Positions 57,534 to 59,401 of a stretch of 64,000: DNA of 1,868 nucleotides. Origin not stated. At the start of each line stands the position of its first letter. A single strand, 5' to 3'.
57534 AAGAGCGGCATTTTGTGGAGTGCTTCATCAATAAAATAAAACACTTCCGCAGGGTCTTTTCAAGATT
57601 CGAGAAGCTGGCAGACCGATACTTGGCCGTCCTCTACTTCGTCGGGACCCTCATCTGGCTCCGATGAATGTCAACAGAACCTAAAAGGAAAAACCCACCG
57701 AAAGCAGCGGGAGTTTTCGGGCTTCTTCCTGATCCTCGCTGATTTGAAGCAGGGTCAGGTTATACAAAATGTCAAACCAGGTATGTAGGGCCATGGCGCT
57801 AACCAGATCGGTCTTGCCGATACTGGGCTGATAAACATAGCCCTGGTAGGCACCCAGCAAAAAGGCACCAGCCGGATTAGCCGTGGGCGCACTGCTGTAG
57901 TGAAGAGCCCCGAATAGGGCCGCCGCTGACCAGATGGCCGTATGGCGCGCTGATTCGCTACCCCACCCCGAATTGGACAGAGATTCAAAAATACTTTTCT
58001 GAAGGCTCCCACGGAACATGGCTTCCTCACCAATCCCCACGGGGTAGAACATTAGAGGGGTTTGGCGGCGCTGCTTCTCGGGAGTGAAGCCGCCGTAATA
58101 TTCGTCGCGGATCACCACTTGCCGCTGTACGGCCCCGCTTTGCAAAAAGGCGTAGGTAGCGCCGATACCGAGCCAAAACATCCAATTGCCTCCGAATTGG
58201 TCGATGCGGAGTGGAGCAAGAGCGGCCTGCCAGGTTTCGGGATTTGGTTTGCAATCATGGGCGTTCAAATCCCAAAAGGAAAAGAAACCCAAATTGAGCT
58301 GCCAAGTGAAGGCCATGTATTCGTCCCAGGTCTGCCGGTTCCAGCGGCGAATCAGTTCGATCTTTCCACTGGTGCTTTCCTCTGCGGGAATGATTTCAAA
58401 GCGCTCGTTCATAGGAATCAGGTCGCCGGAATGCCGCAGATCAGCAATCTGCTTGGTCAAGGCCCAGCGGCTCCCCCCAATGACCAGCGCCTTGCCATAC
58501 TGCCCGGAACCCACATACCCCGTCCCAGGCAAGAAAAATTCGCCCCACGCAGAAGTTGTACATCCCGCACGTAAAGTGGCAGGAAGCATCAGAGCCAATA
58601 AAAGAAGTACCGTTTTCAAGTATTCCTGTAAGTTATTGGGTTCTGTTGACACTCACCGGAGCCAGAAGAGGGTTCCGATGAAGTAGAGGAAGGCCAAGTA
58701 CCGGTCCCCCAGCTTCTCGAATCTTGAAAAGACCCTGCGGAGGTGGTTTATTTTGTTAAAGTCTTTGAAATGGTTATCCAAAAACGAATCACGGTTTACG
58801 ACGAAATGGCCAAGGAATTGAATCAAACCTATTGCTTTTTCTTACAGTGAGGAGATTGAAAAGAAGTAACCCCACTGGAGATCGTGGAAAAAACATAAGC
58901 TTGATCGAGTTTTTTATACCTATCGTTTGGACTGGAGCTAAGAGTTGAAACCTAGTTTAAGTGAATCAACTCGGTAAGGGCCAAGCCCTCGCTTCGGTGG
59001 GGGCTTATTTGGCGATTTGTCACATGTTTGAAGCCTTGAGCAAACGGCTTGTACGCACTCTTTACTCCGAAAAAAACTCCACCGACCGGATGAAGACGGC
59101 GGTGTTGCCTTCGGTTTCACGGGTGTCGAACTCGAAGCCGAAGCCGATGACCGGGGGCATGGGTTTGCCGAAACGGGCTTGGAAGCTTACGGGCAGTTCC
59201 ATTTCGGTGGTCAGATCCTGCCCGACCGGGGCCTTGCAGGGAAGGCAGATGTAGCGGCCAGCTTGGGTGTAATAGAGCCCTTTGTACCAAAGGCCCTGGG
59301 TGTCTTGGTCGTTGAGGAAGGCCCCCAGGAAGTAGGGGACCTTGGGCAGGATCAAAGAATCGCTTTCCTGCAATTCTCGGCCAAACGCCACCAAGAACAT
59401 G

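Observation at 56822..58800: Degenerate IS427-group element and an inverted partial copy bracket a lower-GC CPBP-protease gene right after clpB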

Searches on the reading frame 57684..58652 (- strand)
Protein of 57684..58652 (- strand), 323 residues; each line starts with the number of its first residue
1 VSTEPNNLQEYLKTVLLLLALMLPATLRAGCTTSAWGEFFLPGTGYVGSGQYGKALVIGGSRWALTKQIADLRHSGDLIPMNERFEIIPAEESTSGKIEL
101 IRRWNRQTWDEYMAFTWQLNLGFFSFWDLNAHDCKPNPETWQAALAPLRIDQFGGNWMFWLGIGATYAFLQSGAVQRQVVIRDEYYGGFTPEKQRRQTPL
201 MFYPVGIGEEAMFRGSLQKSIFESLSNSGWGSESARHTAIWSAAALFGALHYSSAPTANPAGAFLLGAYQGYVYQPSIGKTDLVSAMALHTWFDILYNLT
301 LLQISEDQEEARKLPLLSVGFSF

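Call 8: search_protein_families(library=pfam, proteins=[window:57684-58652:-], max_evalue=0.01)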
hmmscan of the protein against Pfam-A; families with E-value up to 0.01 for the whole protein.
window:57684-58652:- (323 aa): 1 family
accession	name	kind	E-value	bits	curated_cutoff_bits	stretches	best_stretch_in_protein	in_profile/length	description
PF02517.21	Rce1-like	-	9.7e-11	42.3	22.4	1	201-295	11-92/93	Type II CAAX prenyl endopeptidase Rce1-like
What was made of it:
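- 57681..58619 (-): Intact CPBP/Rce1-like intramembrane glutamic protease gene of 312 aa. The likely start is TTG at 58619 and the stop TAG is at 57683-57681. The longer ORF from GTG 58652 starts inside the IS end. PF02517 E 1e-10 (call 8).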

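Call 9: search_protein_families(library=ncbifam, proteins=[window:57684-58652:-], max_evalue=0.01)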
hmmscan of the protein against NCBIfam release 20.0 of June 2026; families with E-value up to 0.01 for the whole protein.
window:57684-58652:- (323 aa): 4 families
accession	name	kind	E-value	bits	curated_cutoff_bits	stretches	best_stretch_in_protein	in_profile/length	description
NF033192.3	CPBP_JDVT_MrtJ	equivalog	2.4e-05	24.9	75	1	207-296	10-94/98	JDVT-CTERM system glutamic-type intramembrane protease MrtJ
NF041647.1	ABC_perm_CPBP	equivalog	0.0005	18.9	435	1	206-275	554-611/636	ABC transporter permease subunit/CPBP intramembrane protease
NF040914.1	Mrt_core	domain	0.002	18.1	100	1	204-275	10-82/108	myxosortase family intramembrane protease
NF040594.1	CPBP_fam_MrtC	equivalog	0.0024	17.6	195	1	205-264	125-185/221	myxosortase MrtC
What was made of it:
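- Closest known: CPBP. Different: It scores below the cut-offs for all named NCBIfam CPBP equivalogs, MrtJ, MrtC and others (call 9).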

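Call 11: find_encoding_contigs(protein=window:57684-58652:-, flank=6000, max_places=10)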
Protein window:57684-58652:- (323 aa): no gene with exactly this product is on record in the collection.
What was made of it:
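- Tried and rejected: An exact look-up of the 323-aa ORF found nothing, because callers chose other starts (call 11).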

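Call 13: find_homologous_proteins(query=window:57684-58616:-, max_evalue=0.001)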
Query window:57684-58616:- (311 aa): 2 proteins with E <= 0.001 among 2700 candidates.
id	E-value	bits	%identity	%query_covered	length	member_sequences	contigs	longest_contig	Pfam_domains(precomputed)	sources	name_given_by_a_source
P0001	4.3e-191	652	100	91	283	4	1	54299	PF02517.22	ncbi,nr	ncbi:MAG: hypothetical protein A2426_08755 [Candidatus Lambdaproteobacteria bacterium RIFOXYC1_FULL_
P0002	2.0e-110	387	53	99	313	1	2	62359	PF02517.22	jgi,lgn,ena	-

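Call 14: find_encoding_contigs(protein=P0002, flank=10000, max_places=6)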
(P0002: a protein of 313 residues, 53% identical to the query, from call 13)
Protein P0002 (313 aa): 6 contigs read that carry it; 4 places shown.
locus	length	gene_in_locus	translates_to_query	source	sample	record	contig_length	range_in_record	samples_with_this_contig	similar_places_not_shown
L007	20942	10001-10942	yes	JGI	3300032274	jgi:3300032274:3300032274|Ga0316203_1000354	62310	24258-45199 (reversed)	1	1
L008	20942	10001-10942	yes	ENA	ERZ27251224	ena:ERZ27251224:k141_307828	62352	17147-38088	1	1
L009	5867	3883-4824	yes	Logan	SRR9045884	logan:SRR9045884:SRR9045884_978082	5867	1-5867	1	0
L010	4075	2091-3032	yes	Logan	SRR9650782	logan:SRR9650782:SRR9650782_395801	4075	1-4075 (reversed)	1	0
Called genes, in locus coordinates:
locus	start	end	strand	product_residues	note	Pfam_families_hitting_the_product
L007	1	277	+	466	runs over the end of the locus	PF05673:DUF815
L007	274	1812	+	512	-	PF00188:CAP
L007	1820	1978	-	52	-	-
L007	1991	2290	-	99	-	-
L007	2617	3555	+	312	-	PF03916:NrfD, PF14589:NrfD_2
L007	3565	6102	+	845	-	PF04879:Molybdop_Fe4S4, PF00384:Molybdopterin, PF01568:Molydop_binding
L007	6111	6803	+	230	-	PF12838:Fer4_7 (weak), PF13247:Fer4_11, PF13237:Fer4_10 (weak), PF13187:Fer4_9 (weak), PF00037:Fer4, PF12797:Fer4_2 (weak), PF12837:Fer4_6 (weak), PF13247:Fer4_11, +4 more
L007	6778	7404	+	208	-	PF02613:Nitrate_red_del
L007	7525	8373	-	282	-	PF04397:LytTR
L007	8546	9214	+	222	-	-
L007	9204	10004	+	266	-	PF04116:FA_hydroxylase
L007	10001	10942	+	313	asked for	PF02517:Rce1-like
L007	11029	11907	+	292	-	PF00892:EamA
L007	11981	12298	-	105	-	PF00137:ATP-synt_C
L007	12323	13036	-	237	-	PF00119:ATP-synt_A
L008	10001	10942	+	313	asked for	PF02517:Rce1-like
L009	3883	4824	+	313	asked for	PF02517:Rce1-like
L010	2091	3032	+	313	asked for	PF02517:Rce1-like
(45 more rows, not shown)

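Call 19: find_related_loci(query=A1, collection=genome_contigs, flank=8000)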
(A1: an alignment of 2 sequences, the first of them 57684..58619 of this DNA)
Query A1 (312 aa) in genome_contigs; peptide patterns used: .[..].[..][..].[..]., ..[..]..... (x = any residue, [..] = any of these).
75 stretches matched a pattern, but none encodes a relative of the query by tblastn (E <= 1e-3).
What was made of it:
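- No second instance of the IS-CPBP-IS unit exists in the databases searched (calls 13, 19).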

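Call 48: predict_structure(alignment_id=A1)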
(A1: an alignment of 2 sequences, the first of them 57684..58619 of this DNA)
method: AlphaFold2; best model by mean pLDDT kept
length: 312 residues; sequences in the alignment: 2
mean_pLDDT: 33.9   pTM: 0.27
mean pLDDT of the five models: 33.9, 33.4, 32.1, 29.8, 29.4
residues with pLDDT >= 90: 0; 70-90: 1; 50-70: 26; < 50: 285
segments of 3 or more residues with pLDDT < 50: 1-76, 99-168, 180-294, 296-312
pLDDT, mean of each block of 10 residues (from residue 1): 33 26 22 23 22 25 28 46 55 52 37 26 29 24 28 33 40 53 31 30 40 41 42 39 29 30 28 30 37 42 31 24
secondary structure, 60 per line:
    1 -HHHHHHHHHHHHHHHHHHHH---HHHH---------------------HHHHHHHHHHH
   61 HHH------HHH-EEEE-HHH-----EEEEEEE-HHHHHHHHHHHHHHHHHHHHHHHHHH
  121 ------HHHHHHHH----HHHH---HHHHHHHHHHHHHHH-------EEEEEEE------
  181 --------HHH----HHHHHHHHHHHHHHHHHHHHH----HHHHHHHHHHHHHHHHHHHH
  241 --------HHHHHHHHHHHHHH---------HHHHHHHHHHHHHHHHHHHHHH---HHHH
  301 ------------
elements in order: H2-21 H25-28 H50-63 E74-77 E87-93 H95-120 H127-134 H139-142 H146-160 E168-174 H196-216 H221-240 H249-262 H272-293 H297-300
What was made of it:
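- Tried and rejected: The first AF2 run, with 2 sequences, was useless (pLDDT 34; call 48).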

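Call 49: search_protein_representatives(alignment_id=A1)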
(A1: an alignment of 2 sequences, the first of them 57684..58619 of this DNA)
Query: 2 sequences, 313 profile positions. Proteins with E-value up to 0.001 (for the whole library): 59; up to 1e-10: 35; up to 1e-30: 18. The best 59 are listed.
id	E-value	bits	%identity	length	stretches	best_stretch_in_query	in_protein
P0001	1.9e-173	592.0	-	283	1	30-313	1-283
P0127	5.2e-68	245.7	-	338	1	8-313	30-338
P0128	2.0e-54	201.1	-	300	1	19-313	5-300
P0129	6.5e-52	192.9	-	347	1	18-297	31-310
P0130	1.3e-51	191.9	-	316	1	6-313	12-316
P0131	1.3e-48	182.0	-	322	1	13-309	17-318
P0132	6.6e-48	179.7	-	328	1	20-313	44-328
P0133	1.9e-44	168.3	-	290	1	26-313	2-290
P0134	7.1e-43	163.2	-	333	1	15-313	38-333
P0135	2.3e-41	158.2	-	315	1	14-291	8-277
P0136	6.4e-41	156.8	-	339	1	19-313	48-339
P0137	7.1e-39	150.0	-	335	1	18-295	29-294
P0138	2.6e-38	148.2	-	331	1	15-295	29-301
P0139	1.7e-35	139.0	-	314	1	13-289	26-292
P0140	3.1e-34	134.8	-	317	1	15-293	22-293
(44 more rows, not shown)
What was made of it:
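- Closest known: CPBP. Different: It belongs to a rare subfamily of about 59 representative clusters among 1.84 billion (call 49).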

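Call 56: predict_structure(alignment_id=A3)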
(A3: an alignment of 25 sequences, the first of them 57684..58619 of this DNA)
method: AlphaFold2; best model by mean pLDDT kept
length: 312 residues; sequences in the alignment: 25
mean_pLDDT: 89.8   pTM: 0.87
mean pLDDT of the five models: 89.8, 89.2, 88.8, 88.4, 88.2
residues with pLDDT >= 90: 254; 70-90: 18; 50-70: 29; < 50: 11
segments of 3 or more residues with pLDDT < 50: 310-312
pLDDT, mean of each block of 10 residues (from residue 1): 58 57 93 96 98 97 93 93 93 96 97 96 95 97 96 94 91 93 94 98 96 96 98 95 75 96 97 98 94 69 52 41
secondary structure, 60 per line:
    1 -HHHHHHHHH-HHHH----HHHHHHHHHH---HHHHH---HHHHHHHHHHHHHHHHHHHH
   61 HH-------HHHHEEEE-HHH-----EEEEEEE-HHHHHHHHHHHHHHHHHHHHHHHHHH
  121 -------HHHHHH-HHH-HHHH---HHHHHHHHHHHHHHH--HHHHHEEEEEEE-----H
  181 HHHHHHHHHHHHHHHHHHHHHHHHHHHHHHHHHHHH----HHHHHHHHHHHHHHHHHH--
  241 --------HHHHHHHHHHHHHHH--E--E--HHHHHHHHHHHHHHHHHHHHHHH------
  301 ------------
elements in order: H2-10 H12-15 H20-29 H33-37 H41-62 H70-73 E74-77 E87-93 H95-120 H128-133 H139-142 H146-160 H163-167 E168-174 H180-216 H221-238 H249-263 H272-294
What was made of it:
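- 57681..58619 (-): AF2 pLDDT is 89.8 (call 56).
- On CPBP / Rce1-like protease (PF02517): The helices appear in the AF2 model, pLDDT 89.8 (call 56).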

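Call 58: fold_search(model_id=the predicted structure, library=pdb)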
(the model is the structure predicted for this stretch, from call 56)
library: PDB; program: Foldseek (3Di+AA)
matches with E <= 10: 50; with E <= 0.001: 0
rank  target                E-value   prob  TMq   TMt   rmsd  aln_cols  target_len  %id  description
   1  2acl_B                5.7e-01  0.13  0.16  0.20  15.8       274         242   10  Liver X-Receptor alpha Ligand Binding Domain with SB313987 (released 2005-09-20)
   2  2acl_H                1.4e+00  0.07  0.15  0.18  16.2       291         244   10  Liver X-Receptor alpha Ligand Binding Domain with SB313987 (released 2005-09-20)
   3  9hz5_B                3.5e+00  0.06  0.16  0.13  19.1       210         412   11  Pre-clinical characterization of novel multi-client inhibitors of Sec61 with broad anti-tumor activity (released 2025-07-16)
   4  6t1z                  3.5e+00  0.06  0.20  0.18  16.1       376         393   12  LmrP from L. lactis, in an outward-open conformation, bound to Hoechst 33342 (released 2020-07-29)
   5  9pym_A                3.5e+00  0.03  0.14  0.09  19.9       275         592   11  Cryo-EM structure of the isethionate TRAP transporter IseQM from Oleidesulfovibrio alaskensis with bound isethionate (released 2025-11-12)
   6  4wk5                  4.0e+00  0.06  0.17  0.20  15.3       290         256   11  Crystal structure of a Isoprenoid Synthase family member from Thermotoga neapolitana DSM 4359, target EFI-509458 (released 2014-11-19)
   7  9jup                  4.3e+00  0.02  0.13  0.06  21.5       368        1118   10  Structure of Arabidopsis thaliana ABCB1 with AMP-PNP bound in the outward-facing conformation (released 2025-03-05)
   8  9w1p_A                4.5e+00  0.03  0.15  0.13  13.3       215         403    9  G6P-bound human SLC37A4 lateral dimer (released 2025-11-19)
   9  9g71_A                4.5e+00  0.02  0.12  0.10  35.9       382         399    8  Cryo-EM structure of TTYH2 in complex with lipids in GDN (released 2025-05-21)
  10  9b03_G                4.7e+00  0.02  0.12  0.10  27.4       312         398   12  INF2 in the Middle of F-Actin (Up state) (released 2024-05-29)
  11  8dnw_A                5.0e+00  0.05  0.18  0.14  20.6       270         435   11  Cryo-EM structure of the human Sec61 complex in a partially-open apo state (Class 2) (released 2023-05-24)
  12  6lz0_A                5.0e+00  0.03  0.19  0.17  16.1       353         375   10  Cryo-EM structure of human MCT1 in complex with Basigin-2 in the presence of lactate (released 2020-12-23)
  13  6os7_A                5.0e+00  0.03  0.15  0.12  20.0       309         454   11  E. coli fumarase mutant - R126A (released 2020-05-06)
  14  5u1d_B                5.2e+00  0.02  0.14  0.09  22.3       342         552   13  Cryo-EM structure of the human TAP ATP-Binding Cassette Transporter (released 2017-01-11)
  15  3vt3_A                5.4e+00  0.02  0.15  0.16  16.7       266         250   10  Crystal structures of rat VDR-LBD with R270L mutation (released 2013-05-22)
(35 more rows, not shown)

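Call 61: search_solved_structures(query=A3, max_evalue=1, show_alignments=1)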
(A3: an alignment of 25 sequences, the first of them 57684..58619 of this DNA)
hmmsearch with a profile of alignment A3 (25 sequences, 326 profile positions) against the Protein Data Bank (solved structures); distinct sequences matched with E-value up to 1: 0.
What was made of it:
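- On CPBP / Rce1-like protease (PF02517): A profile search against PDB sequences gave none (call 61).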

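Call 62: search_protein_families(library=pfam, alignment_id=A3, max_evalue=0.001)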
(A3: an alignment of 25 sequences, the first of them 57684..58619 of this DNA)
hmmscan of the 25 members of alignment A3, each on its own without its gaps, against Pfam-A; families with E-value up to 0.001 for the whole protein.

A. member 1, window:57684-58619:- (312 aa): 1 family
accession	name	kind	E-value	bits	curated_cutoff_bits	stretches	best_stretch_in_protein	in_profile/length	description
PF02517.21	Rce1-like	-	9.1e-11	42.3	22.4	1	190-284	11-92/93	Type II CAAX prenyl endopeptidase Rce1-like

B. families by the number of members that match (of 25 scanned): 1 family
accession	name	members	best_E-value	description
PF02517.21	Rce1-like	24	1.7e-13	Type II CAAX prenyl endopeptidase Rce1-like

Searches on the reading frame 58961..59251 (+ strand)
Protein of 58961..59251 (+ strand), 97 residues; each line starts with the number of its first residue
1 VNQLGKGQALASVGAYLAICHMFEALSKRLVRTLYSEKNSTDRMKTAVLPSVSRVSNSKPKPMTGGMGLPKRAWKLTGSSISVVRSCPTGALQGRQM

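Call 64: search_protein_families(library=pfam, proteins=[window:58961-59251:+], max_evalue=1)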
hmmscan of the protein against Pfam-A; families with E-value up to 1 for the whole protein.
window:58961-59251:+ (97 aa): 1 family
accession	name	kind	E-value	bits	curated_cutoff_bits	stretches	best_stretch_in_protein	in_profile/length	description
PF06902.16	Fer4_19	-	0.23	12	24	1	79-93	46-60/64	Divergent 4Fe-4S mono-cluster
